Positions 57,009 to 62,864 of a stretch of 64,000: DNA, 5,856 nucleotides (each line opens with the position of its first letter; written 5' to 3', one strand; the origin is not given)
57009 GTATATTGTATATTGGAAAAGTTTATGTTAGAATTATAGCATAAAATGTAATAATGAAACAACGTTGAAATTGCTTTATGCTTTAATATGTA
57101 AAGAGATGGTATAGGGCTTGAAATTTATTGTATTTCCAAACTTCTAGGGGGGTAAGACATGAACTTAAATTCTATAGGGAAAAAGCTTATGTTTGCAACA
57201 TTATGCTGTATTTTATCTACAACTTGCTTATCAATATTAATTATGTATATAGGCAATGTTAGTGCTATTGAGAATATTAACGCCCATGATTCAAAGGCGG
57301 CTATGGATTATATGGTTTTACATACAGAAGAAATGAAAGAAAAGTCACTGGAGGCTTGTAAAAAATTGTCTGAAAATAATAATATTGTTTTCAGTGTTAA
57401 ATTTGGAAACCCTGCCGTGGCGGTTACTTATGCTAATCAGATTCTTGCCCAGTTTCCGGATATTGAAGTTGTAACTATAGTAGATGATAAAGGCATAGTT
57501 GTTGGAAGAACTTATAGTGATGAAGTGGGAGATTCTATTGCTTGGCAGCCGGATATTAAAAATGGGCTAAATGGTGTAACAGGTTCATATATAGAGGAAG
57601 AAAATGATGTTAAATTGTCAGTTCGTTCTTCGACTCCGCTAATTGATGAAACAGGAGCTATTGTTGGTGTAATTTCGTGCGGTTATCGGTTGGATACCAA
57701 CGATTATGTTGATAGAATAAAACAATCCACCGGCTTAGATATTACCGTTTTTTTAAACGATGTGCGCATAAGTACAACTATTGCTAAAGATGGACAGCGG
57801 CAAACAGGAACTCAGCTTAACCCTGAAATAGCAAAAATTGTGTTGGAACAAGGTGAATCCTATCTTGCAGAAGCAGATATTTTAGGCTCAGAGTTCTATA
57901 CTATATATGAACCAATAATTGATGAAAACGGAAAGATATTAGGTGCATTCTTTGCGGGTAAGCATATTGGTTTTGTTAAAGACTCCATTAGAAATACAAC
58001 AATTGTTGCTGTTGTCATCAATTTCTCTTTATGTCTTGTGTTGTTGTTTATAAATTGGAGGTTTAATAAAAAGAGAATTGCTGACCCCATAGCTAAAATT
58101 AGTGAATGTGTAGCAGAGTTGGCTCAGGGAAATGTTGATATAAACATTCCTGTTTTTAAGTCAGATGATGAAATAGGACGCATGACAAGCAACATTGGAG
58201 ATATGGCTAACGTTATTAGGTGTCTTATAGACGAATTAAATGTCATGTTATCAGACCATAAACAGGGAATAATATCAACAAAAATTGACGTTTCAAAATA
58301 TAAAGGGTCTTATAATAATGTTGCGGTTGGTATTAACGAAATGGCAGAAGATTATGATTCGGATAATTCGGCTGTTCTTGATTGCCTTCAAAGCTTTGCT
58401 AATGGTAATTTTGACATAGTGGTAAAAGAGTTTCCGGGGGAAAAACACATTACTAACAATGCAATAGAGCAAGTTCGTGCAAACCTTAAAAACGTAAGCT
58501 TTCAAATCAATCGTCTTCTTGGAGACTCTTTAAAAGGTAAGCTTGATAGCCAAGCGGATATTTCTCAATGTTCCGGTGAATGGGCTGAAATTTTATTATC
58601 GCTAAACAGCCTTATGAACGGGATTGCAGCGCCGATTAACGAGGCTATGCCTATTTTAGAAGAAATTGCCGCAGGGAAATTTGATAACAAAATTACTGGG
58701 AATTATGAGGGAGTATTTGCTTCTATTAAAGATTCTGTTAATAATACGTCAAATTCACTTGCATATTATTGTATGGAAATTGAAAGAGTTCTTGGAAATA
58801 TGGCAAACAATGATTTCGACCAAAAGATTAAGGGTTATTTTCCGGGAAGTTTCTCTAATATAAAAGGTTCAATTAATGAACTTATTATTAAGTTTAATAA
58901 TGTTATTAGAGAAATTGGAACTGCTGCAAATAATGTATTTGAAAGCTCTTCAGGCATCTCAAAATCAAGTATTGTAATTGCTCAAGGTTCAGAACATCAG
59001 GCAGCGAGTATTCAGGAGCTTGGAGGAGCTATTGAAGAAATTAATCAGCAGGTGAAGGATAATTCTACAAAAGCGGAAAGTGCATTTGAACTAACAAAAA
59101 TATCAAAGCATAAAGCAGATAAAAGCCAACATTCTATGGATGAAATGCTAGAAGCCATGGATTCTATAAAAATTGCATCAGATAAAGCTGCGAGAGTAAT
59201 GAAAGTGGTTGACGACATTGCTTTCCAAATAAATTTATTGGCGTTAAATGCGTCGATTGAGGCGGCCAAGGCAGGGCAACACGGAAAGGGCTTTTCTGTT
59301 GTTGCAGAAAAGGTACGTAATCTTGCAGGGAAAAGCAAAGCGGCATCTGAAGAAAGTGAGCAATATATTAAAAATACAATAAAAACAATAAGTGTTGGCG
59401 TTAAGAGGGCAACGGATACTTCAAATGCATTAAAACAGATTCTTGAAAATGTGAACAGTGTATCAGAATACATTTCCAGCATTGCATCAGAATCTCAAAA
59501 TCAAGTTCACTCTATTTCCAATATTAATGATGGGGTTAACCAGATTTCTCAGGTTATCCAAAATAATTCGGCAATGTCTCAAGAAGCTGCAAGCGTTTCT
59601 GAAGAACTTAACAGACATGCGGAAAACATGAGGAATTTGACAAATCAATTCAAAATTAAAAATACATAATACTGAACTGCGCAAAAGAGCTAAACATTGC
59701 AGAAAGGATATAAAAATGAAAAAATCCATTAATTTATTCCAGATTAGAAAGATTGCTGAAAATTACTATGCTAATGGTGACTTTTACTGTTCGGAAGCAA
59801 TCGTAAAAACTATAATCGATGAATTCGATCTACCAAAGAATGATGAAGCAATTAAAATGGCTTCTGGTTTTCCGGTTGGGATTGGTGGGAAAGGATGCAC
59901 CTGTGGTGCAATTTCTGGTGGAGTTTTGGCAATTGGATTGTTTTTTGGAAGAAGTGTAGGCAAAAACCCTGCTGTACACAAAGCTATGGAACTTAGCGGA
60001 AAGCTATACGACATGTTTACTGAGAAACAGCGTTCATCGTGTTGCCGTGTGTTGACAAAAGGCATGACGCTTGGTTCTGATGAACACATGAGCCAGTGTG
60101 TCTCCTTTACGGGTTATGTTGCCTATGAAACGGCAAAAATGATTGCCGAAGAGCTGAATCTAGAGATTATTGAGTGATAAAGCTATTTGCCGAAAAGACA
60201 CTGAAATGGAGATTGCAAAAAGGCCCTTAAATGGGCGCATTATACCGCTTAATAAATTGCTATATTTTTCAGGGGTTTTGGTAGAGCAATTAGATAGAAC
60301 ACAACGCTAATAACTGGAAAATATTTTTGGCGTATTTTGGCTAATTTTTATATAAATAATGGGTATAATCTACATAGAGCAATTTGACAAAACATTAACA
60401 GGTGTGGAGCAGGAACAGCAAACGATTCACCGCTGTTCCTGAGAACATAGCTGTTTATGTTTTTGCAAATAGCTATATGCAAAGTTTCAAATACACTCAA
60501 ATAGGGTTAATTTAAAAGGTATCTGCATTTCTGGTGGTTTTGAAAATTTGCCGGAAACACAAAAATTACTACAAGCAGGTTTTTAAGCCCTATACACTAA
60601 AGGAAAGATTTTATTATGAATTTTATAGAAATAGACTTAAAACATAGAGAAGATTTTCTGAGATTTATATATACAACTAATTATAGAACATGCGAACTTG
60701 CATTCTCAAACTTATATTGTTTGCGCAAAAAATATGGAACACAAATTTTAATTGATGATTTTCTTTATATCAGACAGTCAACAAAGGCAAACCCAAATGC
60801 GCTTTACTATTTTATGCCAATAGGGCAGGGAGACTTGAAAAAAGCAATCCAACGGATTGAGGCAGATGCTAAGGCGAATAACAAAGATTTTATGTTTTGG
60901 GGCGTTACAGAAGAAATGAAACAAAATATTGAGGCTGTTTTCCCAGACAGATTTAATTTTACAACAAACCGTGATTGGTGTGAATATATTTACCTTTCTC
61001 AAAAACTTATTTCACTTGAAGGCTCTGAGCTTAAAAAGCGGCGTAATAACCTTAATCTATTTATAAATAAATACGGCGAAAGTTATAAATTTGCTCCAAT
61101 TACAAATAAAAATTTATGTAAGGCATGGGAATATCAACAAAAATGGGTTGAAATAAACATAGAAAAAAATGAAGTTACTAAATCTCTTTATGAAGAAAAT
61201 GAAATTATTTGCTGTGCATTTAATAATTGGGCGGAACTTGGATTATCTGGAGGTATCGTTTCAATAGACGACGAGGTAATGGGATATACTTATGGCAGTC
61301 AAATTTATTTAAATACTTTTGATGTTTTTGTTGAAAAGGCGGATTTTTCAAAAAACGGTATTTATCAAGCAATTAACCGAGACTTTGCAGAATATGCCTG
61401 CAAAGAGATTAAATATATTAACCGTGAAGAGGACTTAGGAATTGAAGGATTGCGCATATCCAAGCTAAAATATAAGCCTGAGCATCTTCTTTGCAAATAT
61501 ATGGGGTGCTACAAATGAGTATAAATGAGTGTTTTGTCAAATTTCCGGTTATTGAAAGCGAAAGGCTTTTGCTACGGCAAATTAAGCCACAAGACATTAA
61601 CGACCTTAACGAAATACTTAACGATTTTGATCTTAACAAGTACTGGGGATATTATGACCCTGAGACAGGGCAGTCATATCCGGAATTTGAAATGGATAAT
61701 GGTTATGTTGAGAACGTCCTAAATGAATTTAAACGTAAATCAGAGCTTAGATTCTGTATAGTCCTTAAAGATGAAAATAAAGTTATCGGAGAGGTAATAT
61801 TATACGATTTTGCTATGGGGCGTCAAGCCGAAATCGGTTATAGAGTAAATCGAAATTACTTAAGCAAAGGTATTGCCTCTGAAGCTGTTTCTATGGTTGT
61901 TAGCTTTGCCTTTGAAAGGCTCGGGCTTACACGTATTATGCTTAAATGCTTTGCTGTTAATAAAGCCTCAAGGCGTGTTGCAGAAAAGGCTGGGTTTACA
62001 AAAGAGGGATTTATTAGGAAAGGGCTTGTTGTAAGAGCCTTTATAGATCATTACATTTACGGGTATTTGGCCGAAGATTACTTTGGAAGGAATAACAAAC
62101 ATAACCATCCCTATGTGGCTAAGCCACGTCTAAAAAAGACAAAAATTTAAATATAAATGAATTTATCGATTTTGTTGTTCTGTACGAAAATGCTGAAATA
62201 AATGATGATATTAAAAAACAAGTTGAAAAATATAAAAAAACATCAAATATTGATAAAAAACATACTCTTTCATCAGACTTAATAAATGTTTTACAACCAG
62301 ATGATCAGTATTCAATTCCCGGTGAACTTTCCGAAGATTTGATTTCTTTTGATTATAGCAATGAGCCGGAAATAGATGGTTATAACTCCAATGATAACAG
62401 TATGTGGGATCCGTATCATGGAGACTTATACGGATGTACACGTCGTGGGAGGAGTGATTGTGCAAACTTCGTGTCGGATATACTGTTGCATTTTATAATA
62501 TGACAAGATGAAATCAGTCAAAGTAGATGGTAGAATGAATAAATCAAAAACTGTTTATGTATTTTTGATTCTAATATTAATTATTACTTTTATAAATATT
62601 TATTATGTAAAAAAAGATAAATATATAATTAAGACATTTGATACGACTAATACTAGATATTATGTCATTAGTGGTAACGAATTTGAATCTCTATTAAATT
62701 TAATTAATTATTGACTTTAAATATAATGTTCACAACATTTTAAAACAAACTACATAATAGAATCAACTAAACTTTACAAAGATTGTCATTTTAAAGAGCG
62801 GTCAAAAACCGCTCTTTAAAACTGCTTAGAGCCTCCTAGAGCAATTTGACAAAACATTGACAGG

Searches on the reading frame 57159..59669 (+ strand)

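Call 93: search_protein_families(library=pfam, proteins=[window:57159-59669:+], max_evalue=0.00001)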
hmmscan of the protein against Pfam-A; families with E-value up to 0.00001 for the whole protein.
window:57159-59669:+ (836 aa): 7 families
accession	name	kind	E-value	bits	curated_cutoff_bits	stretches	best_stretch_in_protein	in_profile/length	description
PF00015.26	MCPsignal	-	1.5e-39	136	34.6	1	645-799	3-171/172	Methyl-accepting chemotaxis protein (MCP) signalling domain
PF17202.10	sCache_3_3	-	2.2e-31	108.8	28.8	1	180-279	6-106/107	Single cache domain 3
PF18947.5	HAMP_2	-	8.9e-20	70.9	24.3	1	471-532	2-63/67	HAMP domain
PF17201.10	Cache_3-Cache_2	-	7.8e-16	58.7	27.7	1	181-270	88-184/299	Cache 3/Cache 2 fusion domain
PF18575.6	HAMP_N3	-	1.1e-14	54.2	25.7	1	405-444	4-43/43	HAMP N-terminal domain 3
PF17203.10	sCache_3_2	-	2e-11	44.6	28.4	1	180-267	40-125/140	Single cache domain 3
PF00672.30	HAMP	-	6.5e-09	36.4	25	1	305-352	4-50/53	HAMP domain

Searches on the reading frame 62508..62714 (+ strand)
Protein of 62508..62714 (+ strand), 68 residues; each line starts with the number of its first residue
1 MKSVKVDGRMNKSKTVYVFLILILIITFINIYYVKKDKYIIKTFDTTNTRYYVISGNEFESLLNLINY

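Call 6: find_encoding_contigs(protein=window:62508-62714:+, flank=10000, max_places=10)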
Protein window:62508-62714:+ (68 aa): no gene with exactly this product is on record in the collection.

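Call 14: search_protein_families(library=pfam, proteins=[window:62508-62714:+], max_evalue=0.01)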
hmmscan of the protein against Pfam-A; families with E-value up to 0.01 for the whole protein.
window:62508-62714:+ (68 aa): 0 families
